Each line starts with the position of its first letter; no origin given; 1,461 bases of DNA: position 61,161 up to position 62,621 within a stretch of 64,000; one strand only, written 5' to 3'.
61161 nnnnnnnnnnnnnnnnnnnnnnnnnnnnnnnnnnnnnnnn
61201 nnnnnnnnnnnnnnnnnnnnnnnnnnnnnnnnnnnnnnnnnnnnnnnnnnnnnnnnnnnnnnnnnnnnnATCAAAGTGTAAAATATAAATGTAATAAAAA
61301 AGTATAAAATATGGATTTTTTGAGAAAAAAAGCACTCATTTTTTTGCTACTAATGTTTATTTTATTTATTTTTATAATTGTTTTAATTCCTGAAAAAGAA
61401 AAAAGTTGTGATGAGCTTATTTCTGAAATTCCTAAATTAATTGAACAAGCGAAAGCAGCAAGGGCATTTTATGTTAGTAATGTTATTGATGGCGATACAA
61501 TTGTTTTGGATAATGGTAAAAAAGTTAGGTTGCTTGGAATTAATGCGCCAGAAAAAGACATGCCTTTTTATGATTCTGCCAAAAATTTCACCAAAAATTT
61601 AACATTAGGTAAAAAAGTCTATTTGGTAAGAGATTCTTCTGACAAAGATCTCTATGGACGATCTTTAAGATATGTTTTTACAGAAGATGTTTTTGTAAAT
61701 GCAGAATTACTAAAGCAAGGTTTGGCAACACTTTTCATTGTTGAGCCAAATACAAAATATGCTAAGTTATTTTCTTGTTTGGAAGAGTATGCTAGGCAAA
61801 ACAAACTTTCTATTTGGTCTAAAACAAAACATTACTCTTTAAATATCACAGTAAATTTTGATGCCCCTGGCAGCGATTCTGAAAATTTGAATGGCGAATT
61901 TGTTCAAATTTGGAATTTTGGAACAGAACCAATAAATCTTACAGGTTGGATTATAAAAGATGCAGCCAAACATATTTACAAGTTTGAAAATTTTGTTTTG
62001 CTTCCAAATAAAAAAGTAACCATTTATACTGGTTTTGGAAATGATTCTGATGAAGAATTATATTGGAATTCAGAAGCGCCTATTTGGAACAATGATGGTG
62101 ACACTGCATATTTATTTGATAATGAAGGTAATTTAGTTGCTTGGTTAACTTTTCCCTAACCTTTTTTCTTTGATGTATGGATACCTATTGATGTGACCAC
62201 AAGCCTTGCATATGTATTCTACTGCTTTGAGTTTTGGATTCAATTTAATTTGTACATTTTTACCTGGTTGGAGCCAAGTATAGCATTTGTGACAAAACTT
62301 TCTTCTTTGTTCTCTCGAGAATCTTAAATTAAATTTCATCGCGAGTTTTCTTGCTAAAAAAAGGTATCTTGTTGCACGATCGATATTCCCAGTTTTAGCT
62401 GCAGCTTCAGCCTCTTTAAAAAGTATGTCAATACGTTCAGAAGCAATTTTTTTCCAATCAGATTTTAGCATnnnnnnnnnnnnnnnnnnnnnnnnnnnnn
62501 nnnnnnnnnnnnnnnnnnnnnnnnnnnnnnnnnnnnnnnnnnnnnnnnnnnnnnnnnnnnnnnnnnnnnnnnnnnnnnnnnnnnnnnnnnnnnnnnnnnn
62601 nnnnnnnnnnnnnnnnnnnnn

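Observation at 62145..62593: Unlinked 5S rRNA sits 5 nt upstream of the RNase P protein gene rpr2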

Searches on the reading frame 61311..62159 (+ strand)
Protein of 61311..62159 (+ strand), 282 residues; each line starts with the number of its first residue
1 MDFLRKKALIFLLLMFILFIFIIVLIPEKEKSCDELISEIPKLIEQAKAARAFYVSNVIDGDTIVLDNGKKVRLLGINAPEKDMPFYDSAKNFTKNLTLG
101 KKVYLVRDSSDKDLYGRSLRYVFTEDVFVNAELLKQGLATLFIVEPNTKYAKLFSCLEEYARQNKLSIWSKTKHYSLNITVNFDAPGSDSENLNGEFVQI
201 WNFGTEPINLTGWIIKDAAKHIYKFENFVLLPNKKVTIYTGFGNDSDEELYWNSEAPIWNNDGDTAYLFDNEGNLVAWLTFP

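Call 4: search_protein_families(library=pfam, proteins=[window:61311-62159:+], max_evalue=0.01)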
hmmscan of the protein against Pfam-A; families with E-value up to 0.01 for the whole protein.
window:61311-62159:+ (282 aa): 2 families
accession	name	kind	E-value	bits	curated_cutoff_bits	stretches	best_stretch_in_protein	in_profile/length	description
PF00932.25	LTD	-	1.1e-21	77.7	34.3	1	184-281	16-107/109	Lamin Tail Domain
PF00565.23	SNase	-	2.3e-21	76.7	21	1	71-171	1-107/107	Staphylococcal nuclease homologue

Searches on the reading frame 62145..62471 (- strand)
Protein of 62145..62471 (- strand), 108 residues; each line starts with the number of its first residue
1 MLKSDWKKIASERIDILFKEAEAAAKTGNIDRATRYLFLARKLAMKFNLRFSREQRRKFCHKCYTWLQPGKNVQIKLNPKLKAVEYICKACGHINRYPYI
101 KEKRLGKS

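Call 4: search_protein_families(library=pfam, proteins=[window:62145-62471:-], max_evalue=0.01)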
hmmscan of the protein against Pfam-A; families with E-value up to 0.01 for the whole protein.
window:62145-62471:- (108 aa): 1 family
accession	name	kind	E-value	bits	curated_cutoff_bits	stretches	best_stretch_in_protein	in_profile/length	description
PF04032.22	Rpr2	-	2.1e-14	54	29.3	1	13-92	1-90/90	RNAse P Rpr2/Rpp21/SNM1 subunit domain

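Call 10: find_homologous_proteins(query=window:62145-62471:-, max_evalue=0.001)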
Query window:62145-62471:- (108 aa): 18 proteins with E <= 0.001 among 24 candidates.
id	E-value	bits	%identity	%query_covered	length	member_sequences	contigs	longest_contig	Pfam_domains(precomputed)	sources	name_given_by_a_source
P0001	9.0e-67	240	100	100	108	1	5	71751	PF04032.23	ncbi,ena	ncbi:MAG: ribonuclease P protein component 4 [Candidatus Nanoarchaeia archaeon]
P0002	4.7e-53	196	80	99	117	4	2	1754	PF04032.23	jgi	jgi:ribonuclease P protein subunit RPR2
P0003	6.4e-46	173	74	94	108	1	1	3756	PF04032.23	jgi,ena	-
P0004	1.2e-45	172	74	94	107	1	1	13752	PF04032.23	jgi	jgi:ribonuclease P protein subunit RPR2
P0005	3.5e-45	171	69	100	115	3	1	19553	PF04032.23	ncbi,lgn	ncbi:MAG: hypothetical protein QW625_01800 [Candidatus Nanoarchaeia archaeon]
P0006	6.1e-43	164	67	94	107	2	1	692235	PF04032.23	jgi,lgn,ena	-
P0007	9.0e-43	163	67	94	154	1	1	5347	PF04032.23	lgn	-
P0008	1.7e-39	152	66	94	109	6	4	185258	PF04032.23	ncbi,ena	-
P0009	2.9e-39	152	69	94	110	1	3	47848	PF04032.23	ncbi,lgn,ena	ncbi:MAG: ribonuclease P [Nanoarchaeota archaeon]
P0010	4.6e-39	151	68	94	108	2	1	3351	PF04032.23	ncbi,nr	ncbi:MAG: ribonuclease P [DPANN group archaeon]|nr:ribonuclease P [DPANN group archaeon]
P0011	4.5e-38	148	71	90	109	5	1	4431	PF04032.23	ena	-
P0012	4.7e-38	148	69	94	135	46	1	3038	PF04032.23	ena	-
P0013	7.6e-37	144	65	93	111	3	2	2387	PF04032.23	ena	-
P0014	2.7e-35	139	64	92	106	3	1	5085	PF04032.23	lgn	-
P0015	2.0e-33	133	61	94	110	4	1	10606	PF04032.23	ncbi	ncbi:MAG: hypothetical protein V1839_03585 [archaeon]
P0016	9.7e-33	131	61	92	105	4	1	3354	PF04032.23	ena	-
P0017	2.2e-28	117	56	90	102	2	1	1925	PF04032.23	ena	-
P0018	7.1e-28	115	55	94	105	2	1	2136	PF04032.23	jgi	jgi:ribonuclease P protein subunit RPR2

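Call 12: find_related_loci(query=A1, collection=genome_contigs, flank=3000)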
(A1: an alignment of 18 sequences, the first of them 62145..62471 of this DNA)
Query A1 (108 aa) in genome_contigs; peptide patterns used: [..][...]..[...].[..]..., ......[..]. (x = any residue, [..] = any of these).
69 stretches matched a pattern; 31 encode a relative of the query (tblastn E <= 1e-3); 31 distinct loci.
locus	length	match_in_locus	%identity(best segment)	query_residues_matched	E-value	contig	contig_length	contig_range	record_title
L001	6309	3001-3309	74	3-105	3e-51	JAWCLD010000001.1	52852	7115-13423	MAG: Candidatus Nanoarchaeia archaeon isolate JZ-2_201705_bins_166 JZ-2_201705_bins_166_scaffold_1, whole genome shotgun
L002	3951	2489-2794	68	3-104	3e-50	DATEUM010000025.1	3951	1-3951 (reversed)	MAG TPA_asm: Candidatus Nanoarchaeia archaeon isolate SMAG_U8341 k141_1821931, whole genome shotgun sequence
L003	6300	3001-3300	70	1-100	2e-49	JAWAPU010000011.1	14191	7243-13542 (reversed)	MAG: Candidatus Nanoarchaeia archaeon isolate SZTDM-2_201709_bins_148 SZTDM-2_201709_bins_148_scaffold_11, whole genome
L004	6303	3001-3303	66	3-103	6e-46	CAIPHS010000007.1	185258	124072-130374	uncultured Candidatus Woesearchaeota archaeon isolate AlinenSediments_bin-1632 genome assembly, contig: bin-1632:07/13,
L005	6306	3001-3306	62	3-104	2e-45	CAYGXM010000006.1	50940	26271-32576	MAG TPA_asm: Candidatus Woesearchaeota archaeon isolate ERP119294_co3_397 genome assembly, contig: NODE_194_length_50940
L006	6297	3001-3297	70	3-103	9e-45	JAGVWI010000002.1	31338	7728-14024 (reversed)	MAG: Nanobdellati archaeon isolate RIFCSPLOWO2_12_FULL_36_25 rifcsplowo2_12_scaffold_1272, whole genome shotgun sequence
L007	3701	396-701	69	3-103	2e-44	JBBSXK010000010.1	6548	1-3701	MAG: Nanoarchaeota archaeon isolate H51-bin009_1 H51_bin009_1_000000000010, whole genome shotgun sequence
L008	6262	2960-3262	61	3-103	5e-39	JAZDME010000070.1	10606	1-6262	MAG: archaeon isolate MEGAHIT-group-0.636 k141_3015197, whole genome shotgun sequence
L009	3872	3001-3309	61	3-104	4e-39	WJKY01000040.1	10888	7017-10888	MAG: Candidatus Woesearchaeota archaeon isolate Bin_263 k141_2763420, whole genome shotgun sequence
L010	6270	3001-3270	59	9-99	3e-32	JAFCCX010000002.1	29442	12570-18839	Candidatus Pacearchaeota archaeon isolate Meg19_1012_Bin_180 Meg19_1012_Bin_180_scaffold_3259, whole genome shotgun sequ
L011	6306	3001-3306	50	6-108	6e-31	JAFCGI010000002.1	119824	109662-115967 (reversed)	Candidatus Pacearchaeota archaeon isolate Meg22_810_Bin_147 Meg22_810_Bin_147_scaffold_96, whole genome shotgun sequence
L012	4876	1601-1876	54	7-104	1e-30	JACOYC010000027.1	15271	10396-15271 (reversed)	MAG: Nanobdellati archaeon isolate NC_groundwater_169_Ag_S-0.1um_45_10 S4_GD2017_2_S1_scaffold_2517, whole genome shotgu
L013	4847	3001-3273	54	7-103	3e-30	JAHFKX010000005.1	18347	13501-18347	MAG: Candidatus Woesearchaeota archaeon isolate nzgw42 NODE_3184_length_18348_cov_2.821035, whole genome shotgun sequenc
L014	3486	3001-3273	52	7-103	1e-29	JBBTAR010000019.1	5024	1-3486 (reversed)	MAG: Nanoarchaeota archaeon isolate H51-bin137_1 H51_bin137_1_000000000019, whole genome shotgun sequence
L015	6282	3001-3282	51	7-100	2e-29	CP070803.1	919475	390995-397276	MAG: Candidatus Woesearchaeota archaeon isolate bin1342 chromosome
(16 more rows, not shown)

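Call 13: find_related_loci(query=A1, collection=metagenome_contigs, flank=3000)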
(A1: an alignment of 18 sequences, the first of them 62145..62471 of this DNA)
Query A1 (108 aa) in metagenome_contigs; peptide patterns used: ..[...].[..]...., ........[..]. (x = any residue, [..] = any of these).
600 stretches matched a pattern (row limit reached: there are more); 398 encode a relative of the query (tblastn E <= 1e-3); the best 80 are kept; 80 distinct loci.
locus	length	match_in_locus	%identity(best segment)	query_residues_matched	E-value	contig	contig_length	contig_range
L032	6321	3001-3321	81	1-107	8e-59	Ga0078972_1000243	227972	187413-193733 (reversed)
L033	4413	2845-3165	80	1-107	2e-58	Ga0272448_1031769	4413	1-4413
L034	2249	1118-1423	68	3-104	2e-50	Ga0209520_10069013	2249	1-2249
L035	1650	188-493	68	3-104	4e-51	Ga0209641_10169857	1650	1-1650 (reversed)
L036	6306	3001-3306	67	3-104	2e-48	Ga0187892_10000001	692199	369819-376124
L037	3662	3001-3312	65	3-106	2e-48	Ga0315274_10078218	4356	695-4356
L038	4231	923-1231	64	3-105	2e-47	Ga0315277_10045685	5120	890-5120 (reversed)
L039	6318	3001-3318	66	3-107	1e-46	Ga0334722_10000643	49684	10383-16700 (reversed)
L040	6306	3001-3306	67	3-103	4e-45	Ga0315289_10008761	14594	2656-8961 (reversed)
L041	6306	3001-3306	67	3-103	6e-45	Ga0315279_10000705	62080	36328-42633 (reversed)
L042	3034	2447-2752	70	3-103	2e-44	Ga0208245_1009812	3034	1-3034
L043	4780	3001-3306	69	3-103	1e-44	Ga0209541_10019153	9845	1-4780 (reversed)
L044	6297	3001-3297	70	3-103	2e-44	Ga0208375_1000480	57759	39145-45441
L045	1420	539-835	70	3-103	1e-45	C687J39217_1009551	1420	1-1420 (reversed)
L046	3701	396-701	69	3-103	3e-44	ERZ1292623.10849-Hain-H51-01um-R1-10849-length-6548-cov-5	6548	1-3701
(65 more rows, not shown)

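Call 56: search_solved_structures(query=window:62145-62471:-, max_evalue=0.01, show_alignments=1)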
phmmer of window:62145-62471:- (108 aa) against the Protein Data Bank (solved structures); distinct sequences matched with E-value up to 0.01: 3.
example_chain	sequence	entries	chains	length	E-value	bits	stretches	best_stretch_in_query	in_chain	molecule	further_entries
6k0a_G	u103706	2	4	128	2.1e-23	86.2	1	2-104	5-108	Ribonuclease P protein component 4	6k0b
1x0t_A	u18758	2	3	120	8e-19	71.4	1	3-104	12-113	Ribonuclease P protein component 4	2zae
2k3r_A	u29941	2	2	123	6.6e-18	68.5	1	3-104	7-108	Ribonuclease P protein component 4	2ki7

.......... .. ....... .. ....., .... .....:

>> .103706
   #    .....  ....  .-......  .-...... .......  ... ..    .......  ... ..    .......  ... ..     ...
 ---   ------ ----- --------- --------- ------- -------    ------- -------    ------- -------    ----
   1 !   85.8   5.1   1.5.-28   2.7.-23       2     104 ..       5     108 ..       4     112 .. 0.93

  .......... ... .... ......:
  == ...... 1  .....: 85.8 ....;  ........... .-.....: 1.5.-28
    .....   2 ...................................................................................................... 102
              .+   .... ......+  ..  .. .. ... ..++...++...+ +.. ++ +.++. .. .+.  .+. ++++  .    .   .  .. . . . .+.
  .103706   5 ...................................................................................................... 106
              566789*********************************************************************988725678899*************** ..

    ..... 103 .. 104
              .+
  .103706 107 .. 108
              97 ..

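Call 63: find_encoding_contigs(protein=P0001, flank=1500, max_places=6)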
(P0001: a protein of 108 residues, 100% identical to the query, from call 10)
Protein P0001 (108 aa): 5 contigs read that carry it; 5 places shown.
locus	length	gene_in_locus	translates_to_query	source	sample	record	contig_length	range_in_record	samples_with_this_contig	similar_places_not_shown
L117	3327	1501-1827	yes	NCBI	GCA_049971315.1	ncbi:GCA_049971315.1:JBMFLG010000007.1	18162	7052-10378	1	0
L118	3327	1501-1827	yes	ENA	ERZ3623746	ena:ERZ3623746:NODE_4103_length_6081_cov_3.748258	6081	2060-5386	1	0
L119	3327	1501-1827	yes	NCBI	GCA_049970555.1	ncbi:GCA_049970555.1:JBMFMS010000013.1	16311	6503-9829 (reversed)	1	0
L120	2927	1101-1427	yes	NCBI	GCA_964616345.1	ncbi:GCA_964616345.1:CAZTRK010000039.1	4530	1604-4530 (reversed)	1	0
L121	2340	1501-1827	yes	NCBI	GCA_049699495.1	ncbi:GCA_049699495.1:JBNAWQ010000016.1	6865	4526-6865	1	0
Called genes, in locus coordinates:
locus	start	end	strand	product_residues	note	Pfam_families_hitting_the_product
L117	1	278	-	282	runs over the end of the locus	PF09754:PAC2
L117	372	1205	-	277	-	-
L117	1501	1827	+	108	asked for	PF04032:Rpr2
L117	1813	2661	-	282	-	PF00565:SNase, PF00932:LTD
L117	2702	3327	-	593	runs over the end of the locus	PF07973:tRNA_SAD, PF00587:tRNA-synt_2b, PF03129:HGTP_anticodon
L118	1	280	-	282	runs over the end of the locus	PF09754:PAC2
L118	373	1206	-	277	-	-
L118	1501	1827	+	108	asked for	PF04032:Rpr2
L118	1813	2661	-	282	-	PF00565:SNase, PF00932:LTD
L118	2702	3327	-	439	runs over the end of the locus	?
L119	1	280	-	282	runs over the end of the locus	PF09754:PAC2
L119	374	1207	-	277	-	-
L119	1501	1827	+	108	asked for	PF04032:Rpr2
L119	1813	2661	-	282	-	PF00565:SNase, PF00932:LTD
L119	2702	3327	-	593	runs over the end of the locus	PF07973:tRNA_SAD, PF00587:tRNA-synt_2b, PF03129:HGTP_anticodon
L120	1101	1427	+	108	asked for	PF04032:Rpr2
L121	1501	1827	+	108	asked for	PF04032:Rpr2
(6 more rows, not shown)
